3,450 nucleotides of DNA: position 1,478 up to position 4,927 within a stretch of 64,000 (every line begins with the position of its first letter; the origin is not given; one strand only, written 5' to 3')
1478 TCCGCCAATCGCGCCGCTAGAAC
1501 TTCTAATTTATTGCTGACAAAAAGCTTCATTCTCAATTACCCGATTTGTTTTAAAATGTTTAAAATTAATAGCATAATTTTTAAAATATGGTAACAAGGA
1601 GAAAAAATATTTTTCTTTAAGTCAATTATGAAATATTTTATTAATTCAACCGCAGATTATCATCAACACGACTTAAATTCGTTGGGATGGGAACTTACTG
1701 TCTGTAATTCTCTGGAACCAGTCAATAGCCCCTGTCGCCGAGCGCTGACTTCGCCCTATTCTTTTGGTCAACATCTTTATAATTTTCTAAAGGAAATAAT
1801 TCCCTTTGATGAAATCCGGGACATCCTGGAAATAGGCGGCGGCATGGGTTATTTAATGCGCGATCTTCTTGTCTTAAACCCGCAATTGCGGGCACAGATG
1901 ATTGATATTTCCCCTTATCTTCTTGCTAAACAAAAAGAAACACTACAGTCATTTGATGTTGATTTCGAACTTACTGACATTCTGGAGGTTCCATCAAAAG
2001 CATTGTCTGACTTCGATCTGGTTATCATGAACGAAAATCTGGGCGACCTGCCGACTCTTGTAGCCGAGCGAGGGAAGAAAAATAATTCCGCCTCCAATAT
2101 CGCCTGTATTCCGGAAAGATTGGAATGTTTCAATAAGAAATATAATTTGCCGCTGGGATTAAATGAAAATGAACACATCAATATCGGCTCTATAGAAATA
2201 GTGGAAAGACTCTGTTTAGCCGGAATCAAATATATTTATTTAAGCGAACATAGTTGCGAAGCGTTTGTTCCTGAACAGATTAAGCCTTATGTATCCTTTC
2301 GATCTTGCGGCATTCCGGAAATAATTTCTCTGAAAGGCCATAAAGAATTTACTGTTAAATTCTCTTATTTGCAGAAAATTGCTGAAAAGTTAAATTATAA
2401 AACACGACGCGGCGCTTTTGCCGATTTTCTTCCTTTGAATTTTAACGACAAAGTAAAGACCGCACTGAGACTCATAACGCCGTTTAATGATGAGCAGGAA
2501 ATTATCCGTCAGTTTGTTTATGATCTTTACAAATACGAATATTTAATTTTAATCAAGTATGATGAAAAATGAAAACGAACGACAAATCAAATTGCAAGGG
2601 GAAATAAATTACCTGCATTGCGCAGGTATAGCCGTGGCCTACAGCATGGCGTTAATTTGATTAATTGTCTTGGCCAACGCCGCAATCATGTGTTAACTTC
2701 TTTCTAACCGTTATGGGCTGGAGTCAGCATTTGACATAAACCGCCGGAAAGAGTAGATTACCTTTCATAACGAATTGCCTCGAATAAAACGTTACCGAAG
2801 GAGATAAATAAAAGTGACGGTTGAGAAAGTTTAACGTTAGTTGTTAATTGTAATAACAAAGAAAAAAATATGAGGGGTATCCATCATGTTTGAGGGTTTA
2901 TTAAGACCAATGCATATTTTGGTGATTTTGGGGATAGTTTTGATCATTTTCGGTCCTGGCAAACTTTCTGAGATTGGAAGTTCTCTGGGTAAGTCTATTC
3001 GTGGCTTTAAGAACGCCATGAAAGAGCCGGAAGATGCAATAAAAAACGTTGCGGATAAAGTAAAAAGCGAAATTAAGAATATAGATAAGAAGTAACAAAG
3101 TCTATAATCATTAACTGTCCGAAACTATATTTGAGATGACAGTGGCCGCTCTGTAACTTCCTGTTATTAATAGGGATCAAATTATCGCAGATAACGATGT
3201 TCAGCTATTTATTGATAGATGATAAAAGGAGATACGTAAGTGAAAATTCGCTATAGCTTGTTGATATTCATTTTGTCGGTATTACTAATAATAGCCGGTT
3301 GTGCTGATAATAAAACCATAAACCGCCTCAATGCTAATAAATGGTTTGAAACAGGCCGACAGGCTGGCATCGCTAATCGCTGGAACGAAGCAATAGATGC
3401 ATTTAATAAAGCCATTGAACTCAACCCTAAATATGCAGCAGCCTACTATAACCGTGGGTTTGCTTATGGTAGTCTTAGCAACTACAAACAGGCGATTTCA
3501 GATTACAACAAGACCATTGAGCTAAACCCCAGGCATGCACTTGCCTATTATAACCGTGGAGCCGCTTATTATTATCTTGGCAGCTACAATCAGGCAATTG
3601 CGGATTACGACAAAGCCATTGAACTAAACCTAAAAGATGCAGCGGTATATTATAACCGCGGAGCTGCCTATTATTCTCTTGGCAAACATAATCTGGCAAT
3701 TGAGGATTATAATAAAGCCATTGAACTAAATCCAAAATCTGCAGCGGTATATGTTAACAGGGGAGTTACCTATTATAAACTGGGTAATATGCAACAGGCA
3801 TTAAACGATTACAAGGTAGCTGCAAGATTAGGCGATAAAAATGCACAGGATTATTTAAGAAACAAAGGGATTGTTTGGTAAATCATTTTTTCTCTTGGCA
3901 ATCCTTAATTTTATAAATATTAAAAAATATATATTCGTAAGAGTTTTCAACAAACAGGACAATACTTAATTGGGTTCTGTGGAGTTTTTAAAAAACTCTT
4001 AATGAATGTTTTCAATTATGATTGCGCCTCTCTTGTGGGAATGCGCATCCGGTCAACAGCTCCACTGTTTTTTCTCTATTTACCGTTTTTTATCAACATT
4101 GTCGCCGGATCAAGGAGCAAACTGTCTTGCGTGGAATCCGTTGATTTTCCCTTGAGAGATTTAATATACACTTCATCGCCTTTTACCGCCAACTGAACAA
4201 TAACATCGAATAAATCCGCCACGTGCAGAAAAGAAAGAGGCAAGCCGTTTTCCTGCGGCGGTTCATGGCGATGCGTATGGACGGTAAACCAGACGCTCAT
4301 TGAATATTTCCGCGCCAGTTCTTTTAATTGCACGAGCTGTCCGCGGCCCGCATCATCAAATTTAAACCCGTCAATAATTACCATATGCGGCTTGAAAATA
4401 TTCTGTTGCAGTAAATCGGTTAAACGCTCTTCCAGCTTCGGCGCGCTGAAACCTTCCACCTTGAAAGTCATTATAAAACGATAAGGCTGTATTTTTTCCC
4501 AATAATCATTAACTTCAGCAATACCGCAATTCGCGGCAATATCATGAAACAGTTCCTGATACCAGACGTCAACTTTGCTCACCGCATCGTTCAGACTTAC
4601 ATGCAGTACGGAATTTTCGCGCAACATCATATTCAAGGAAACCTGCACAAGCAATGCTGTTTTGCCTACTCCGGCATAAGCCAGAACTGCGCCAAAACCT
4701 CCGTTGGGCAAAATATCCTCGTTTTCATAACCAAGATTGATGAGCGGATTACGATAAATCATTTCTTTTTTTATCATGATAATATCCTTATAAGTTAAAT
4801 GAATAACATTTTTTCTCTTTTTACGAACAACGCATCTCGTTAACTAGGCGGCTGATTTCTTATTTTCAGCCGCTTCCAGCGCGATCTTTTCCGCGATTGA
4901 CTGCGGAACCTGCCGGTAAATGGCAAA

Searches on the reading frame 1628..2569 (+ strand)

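Call 35: search_protein_families(library=pfam, proteins=[window:1628-2569:+], max_evalue=0.000001)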
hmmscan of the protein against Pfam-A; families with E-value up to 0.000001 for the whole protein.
window:1628-2569:+ (314 aa): 2 families
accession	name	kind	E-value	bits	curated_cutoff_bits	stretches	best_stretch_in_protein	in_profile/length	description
PF08242.18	Methyltransf_12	-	2.2e-07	31.9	30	1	67-142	1-79/98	Methyltransferase domain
PF13649.12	Methyltransf_25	-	6.7e-07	30.4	27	0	66-139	1-75/97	Methyltransferase domain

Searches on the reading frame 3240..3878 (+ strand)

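Call 35: search_protein_families(library=pfam, proteins=[window:3240-3878:+], max_evalue=0.000001)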
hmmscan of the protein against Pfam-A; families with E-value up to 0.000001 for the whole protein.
window:3240-3878:+ (213 aa): 17 families
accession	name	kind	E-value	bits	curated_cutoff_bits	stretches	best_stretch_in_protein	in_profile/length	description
PF00515.34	TPR_1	-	3.4e-47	156.8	27.8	3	134-166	1-33/34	Tetratricopeptide repeat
PF13414.12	TPR_11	-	2.2e-39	133.3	26.8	4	143-182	3-42/42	TPR repeat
PF07719.23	TPR_2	-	3.6e-36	120.7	27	2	134-166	1-33/34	Tetratricopeptide repeat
PF13181.12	TPR_8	-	3.8e-29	98.8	25.7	1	135-166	2-33/34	Tetratricopeptide repeat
PF13431.12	TPR_17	-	3e-25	86.8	24.4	1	54-86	1-33/34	Tetratricopeptide repeat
PF13432.12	TPR_16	-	2.9e-21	76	32.7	2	109-168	6-65/65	Tetratricopeptide repeat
PF13424.12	TPR_12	-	2.2e-20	73.1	30.1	3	134-196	3-73/77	Tetratricopeptide repeat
PF13371.12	TPR_9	-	5.8e-20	71.5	35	0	95-130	24-59/73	Tetratricopeptide repeat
PF13174.12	TPR_6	-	4.4e-15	55.6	26.3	0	136-167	2-33/33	Tetratricopeptide repeat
PF13428.12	TPR_14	-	6.8e-12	45.3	23.5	0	135-174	2-41/44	Tetratricopeptide repeat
PF14559.12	TPR_19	-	2.6e-10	40.9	25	0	147-188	4-45/68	Tetratricopeptide repeat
PF01239.28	PPTA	-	2.1e-09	37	29.5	0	48-76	1-29/32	Protein prenyltransferase alpha subunit repeat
PF12895.13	ANAPC3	-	2.9e-09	37.5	27.2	0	133-189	24-77/82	Anaphase-promoting complex, cyclosome, subunit 3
PF23914.1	TPR_CcmH_CycH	-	2.2e-08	34.5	42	0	31-129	49-150/158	Cytochrome c-type biogenesis protein H TPR domain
PF10516.15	SHNi-TPR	-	6.8e-08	32.3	21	0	116-130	17-31/38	SHNi-TPR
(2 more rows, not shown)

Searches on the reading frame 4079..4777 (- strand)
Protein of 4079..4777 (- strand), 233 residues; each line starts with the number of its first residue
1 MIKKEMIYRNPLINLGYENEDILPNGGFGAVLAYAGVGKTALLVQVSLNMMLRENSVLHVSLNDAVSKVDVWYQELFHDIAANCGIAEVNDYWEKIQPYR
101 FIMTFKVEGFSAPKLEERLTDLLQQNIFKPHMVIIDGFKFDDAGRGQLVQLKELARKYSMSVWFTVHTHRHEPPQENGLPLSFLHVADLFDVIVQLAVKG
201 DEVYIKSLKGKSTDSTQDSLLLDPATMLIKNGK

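Call 35: search_protein_families(library=pfam, proteins=[window:4079-4777:-], max_evalue=0.000001)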
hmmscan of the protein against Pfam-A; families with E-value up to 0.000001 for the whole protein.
window:4079-4777:- (233 aa): 1 family
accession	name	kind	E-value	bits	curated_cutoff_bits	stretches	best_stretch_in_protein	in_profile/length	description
PF13481.12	AAA_25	-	3.4e-07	30.5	27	0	20-140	27-154/195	AAA domain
